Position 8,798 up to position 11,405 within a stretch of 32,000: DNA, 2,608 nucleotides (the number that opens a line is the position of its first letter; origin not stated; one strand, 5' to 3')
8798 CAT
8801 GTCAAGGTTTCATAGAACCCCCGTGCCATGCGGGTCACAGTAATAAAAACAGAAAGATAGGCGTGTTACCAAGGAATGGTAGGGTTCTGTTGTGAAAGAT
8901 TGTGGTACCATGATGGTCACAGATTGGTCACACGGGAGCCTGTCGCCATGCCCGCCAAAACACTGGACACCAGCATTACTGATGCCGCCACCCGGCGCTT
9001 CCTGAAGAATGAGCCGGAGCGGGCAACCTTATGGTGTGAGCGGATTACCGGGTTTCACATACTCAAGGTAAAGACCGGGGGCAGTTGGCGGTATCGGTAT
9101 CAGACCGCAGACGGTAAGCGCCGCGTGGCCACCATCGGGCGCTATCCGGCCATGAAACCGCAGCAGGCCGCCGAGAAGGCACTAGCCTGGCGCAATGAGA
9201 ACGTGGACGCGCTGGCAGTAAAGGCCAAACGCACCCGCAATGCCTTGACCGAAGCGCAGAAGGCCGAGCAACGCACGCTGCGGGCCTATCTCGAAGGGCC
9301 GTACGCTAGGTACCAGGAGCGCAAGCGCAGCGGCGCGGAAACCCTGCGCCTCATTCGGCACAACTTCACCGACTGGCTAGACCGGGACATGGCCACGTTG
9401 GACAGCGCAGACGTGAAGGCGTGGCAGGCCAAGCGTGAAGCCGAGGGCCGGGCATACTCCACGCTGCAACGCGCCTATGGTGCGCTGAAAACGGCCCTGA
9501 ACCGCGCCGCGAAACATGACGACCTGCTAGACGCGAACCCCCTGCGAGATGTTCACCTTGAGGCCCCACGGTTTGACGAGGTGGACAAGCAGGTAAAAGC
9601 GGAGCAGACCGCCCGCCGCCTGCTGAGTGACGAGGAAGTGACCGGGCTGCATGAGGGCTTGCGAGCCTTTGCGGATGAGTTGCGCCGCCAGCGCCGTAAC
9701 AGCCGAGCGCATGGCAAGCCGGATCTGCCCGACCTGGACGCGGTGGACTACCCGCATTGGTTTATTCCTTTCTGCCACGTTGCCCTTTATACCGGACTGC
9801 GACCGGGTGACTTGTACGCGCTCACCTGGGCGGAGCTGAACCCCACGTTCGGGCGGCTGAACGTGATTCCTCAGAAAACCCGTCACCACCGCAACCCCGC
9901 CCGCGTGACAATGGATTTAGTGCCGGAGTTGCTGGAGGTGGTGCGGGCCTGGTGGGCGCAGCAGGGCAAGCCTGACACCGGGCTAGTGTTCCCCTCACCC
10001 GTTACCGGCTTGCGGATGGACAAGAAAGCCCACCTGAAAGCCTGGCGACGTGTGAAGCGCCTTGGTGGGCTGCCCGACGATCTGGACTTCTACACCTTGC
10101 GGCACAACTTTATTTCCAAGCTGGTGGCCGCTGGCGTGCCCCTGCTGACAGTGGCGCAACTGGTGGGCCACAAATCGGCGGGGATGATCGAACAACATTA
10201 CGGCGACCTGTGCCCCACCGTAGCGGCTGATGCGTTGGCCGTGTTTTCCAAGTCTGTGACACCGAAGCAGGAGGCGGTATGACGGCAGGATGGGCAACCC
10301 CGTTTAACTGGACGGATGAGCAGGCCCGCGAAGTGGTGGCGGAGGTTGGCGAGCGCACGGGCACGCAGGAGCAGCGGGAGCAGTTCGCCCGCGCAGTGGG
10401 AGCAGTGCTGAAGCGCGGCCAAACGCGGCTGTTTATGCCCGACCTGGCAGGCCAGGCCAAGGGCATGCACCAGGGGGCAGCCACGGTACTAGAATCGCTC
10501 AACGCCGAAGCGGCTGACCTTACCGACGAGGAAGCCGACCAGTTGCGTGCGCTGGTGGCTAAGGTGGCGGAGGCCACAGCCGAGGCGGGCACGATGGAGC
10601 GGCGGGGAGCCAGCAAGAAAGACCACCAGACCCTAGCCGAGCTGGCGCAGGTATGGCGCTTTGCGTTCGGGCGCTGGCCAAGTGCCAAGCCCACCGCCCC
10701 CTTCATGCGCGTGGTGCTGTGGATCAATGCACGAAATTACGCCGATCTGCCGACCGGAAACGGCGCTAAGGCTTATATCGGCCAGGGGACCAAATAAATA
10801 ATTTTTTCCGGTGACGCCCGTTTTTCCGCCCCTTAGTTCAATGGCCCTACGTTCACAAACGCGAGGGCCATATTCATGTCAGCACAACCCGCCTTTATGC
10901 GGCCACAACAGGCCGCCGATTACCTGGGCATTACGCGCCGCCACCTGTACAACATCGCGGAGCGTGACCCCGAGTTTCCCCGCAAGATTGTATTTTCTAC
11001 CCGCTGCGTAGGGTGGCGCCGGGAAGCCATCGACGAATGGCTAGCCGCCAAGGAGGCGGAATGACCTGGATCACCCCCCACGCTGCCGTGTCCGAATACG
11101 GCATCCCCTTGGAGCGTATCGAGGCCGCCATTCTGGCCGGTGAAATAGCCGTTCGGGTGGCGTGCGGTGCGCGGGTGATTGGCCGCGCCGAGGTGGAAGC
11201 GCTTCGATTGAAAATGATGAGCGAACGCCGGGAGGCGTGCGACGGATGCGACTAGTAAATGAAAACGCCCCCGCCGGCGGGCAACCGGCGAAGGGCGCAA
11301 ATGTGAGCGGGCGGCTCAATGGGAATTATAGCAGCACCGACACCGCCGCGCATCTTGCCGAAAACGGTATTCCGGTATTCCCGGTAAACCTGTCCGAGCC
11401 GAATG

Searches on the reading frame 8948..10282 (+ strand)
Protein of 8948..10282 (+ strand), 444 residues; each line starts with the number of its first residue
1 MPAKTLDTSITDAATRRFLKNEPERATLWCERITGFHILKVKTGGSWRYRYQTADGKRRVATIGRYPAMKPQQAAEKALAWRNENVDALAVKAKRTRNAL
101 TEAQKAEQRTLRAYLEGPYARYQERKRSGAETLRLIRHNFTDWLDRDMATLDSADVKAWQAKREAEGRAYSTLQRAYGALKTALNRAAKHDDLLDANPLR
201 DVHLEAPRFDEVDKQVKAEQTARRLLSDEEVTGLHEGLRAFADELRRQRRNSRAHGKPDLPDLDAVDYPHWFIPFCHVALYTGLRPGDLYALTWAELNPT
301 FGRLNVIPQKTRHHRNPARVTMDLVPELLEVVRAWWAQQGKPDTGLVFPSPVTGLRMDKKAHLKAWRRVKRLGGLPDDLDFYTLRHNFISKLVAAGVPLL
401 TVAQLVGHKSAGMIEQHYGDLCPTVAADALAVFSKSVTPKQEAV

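Call 12: search_protein_families(library=pfam, proteins=[window:8948-10282:+], max_evalue=0.01)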
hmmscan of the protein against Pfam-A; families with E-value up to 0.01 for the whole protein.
window:8948-10282:+ (444 aa): 2 families
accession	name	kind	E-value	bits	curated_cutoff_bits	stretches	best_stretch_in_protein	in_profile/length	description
PF00589.27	Phage_integrase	-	8.3e-19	68.4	27.1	1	276-419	28-166/172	Phage integrase family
PF13356.12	Arm-DNA-bind_3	-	5.8e-08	33.2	27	1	11-84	2-69/83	Arm DNA-binding domain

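Call 13: search_protein_families(library=phrogs, proteins=[window:8948-10282:+], max_evalue=0.01)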
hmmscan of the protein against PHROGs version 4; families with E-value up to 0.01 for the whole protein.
window:8948-10282:+ (444 aa): 7 families
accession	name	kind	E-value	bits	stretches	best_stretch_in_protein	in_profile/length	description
phrog_1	-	integration and excision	2.4e-48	166.8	1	9-431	92-445/611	integrase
phrog_216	-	integration and excision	1.1e-20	75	1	240-421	70-224/301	integrase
phrog_3423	-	unknown function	2.5e-07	31.8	1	39-117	33-115/157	-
phrog_7685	-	integration and excision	1.1e-05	26.1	1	369-422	171-224/240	integrase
phrog_25190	-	integration and excision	4.4e-05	24.8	1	366-426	35-94/109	integrase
phrog_35951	-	unknown function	0.00033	22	1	364-421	7-62/97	-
phrog_23271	-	unknown function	0.0024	18.8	1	383-416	13-46/67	-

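Call 17: find_related_loci(query=window:8948-10282:+, collection=genome_contigs, flank=10000)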
Query window:8948-10282:+ (444 aa) in genome_contigs; peptide patterns used: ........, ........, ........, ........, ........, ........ (x = any residue, [..] = any of these).
45 stretches matched a pattern; 20 encode a relative of the query (tblastn E <= 1e-3); 20 distinct loci.
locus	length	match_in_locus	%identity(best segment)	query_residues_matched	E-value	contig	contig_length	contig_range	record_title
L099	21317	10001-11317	66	1-439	0e+0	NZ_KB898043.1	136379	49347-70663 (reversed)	Thioalkalivibrio sp. ALJ16 D000DRAFT_scaffold00007.7, whole genome shotgun sequence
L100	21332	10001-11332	59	1-441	7e-178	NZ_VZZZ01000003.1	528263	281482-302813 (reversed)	Marinobacter changyiensis strain CLL7-20 NODE_3_length_528263_cov_61.494282, whole genome shotgun sequence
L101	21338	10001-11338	60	1-444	5e-176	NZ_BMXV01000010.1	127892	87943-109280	Marinobacter zhanjiangensis strain KCTC 22280 sequence10, whole genome shotgun sequence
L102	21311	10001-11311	52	8-437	8e-143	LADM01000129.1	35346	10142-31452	MAG: Gammaproteobacteria bacterium BRH_c0 BRHa_1003065, whole genome shotgun sequence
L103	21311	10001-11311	52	8-437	8e-139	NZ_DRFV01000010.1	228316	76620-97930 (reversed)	MAG: Pseudohongiella sp. isolate HyVt-330 HyVt-330_k145_224126, whole genome shotgun sequence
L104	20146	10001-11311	51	8-437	2e-138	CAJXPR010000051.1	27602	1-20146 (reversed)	MAG TPA_asm: uncultured Gammaproteobacteria bacterium isolate SRR3933379_bin.1_MetaBAT_v2.12.1_MAG genome assembly, cont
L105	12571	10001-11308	46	8-437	2e-121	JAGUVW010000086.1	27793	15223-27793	MAG: Pseudomonadales bacterium isolate DeMMO5_2 c_000000004313, whole genome shotgun sequence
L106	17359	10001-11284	43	9-418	5e-100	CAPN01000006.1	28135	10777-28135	Pseudoalteromonas luteoviolacea B = ATCC 29581 WGS project CAPN00000000 data, contig 52, whole genome shotgun sequence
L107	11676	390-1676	41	8-418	7e-100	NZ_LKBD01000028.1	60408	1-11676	Pseudoalteromonas sp. P1-9 AN214_contig000028, whole genome shotgun sequence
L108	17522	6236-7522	42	8-418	9e-99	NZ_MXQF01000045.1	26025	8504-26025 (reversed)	Pseudoalteromonas sp. A601 contig45, whole genome shotgun sequence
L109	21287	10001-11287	41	8-418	8e-99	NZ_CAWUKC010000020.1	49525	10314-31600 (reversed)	MAG: uncultured Pseudoalteromonas sp. isolate SRR17458603_concoct_27_1705322964 ERZ21854008.35, whole genome shotgun seq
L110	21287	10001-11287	41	8-418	6e-96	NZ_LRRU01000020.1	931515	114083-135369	Pseudoalteromonas gelatinilytica strain NH153 NH153_S20, whole genome shotgun sequence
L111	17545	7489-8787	41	3-418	8e-93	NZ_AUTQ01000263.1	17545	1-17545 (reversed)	Pseudoalteromonas sp. TB64 ctg263, whole genome shotgun sequence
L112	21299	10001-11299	41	3-418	3e-92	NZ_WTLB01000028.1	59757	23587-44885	Pseudoalteromonas sp. Z1A8 Scaffold28, whole genome shotgun sequence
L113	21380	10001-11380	38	3-442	2e-80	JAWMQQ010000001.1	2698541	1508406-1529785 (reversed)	Halieaceae bacterium WMMBA7 NODE_1_length_2698541_cov_30.907197, whole genome shotgun sequence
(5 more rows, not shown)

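Call 31: find_related_loci(query=window:8948-10282:+, collection=viral_contigs, flank=10000)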
Query window:8948-10282:+ (444 aa) in viral_contigs; peptide patterns used: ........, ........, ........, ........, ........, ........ (x = any residue, [..] = any of these).
1 stretches matched a pattern, but none encodes a relative of the query by tblastn (E <= 1e-3).

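Call 58: search_protein_families(library=pfam, proteins=[L113:12099-12335:+, L106:12849-13034:+, L101:15381-15785:+, L099:16998-17360:+, L111:13391-13813:+], max_evalue=0.01)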
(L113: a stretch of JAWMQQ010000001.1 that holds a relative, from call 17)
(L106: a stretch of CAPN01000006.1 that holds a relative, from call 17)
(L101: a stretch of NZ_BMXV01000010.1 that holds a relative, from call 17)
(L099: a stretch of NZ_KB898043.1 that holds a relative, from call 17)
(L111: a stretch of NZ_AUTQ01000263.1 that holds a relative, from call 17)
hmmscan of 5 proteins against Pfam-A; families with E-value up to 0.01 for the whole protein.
L113:12099-12335:+ (78 aa): 3 families
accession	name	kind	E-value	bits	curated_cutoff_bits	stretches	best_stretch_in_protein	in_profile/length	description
PF12728.13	HTH_17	-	4.1e-07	30.6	27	1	23-74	2-50/51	Helix-turn-helix domain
PF05930.18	Phage_AlpA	-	0.00029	21.1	21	1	22-71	3-51/51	Prophage CP4-57 regulatory protein (AlpA)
PF02954.25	HTH_8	-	0.0037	17.4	22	1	27-41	23-37/42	Bacterial regulatory protein, Fis family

L106:12849-13034:+ (61 aa): 2 families
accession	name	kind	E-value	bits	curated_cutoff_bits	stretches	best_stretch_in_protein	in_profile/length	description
PF05930.18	Phage_AlpA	-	2.5e-06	27.7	21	1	5-52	2-48/51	Prophage CP4-57 regulatory protein (AlpA)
PF12728.13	HTH_17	-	0.00011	22.8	27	1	7-58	2-50/51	Helix-turn-helix domain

L101:15381-15785:+ (134 aa): 0 families

L099:16998-17360:+ (120 aa): 1 family
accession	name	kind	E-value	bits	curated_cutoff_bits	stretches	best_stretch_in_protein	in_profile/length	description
PF07278.17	DUF1441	-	1.6e-12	48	35.1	1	50-113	81-144/147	Protein of unknown function (DUF1441)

L111:13391-13813:+ (140 aa): 1 family
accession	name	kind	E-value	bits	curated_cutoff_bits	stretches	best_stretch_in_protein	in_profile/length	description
PF03592.21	Terminase_2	-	3.7e-21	76.7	26.1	1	8-131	1-125/141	Terminase small subunit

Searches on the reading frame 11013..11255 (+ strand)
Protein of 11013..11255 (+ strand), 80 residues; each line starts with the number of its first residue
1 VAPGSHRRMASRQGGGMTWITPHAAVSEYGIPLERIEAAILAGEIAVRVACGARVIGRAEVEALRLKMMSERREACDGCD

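Call 12: search_protein_families(library=pfam, proteins=[window:11013-11255:+], max_evalue=0.01)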
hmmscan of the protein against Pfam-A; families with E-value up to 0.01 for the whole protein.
window:11013-11255:+ (80 aa): 0 families

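Call 13: search_protein_families(library=phrogs, proteins=[window:11013-11255:+], max_evalue=0.01)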
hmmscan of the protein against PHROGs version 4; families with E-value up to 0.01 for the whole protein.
window:11013-11255:+ (80 aa): 0 families
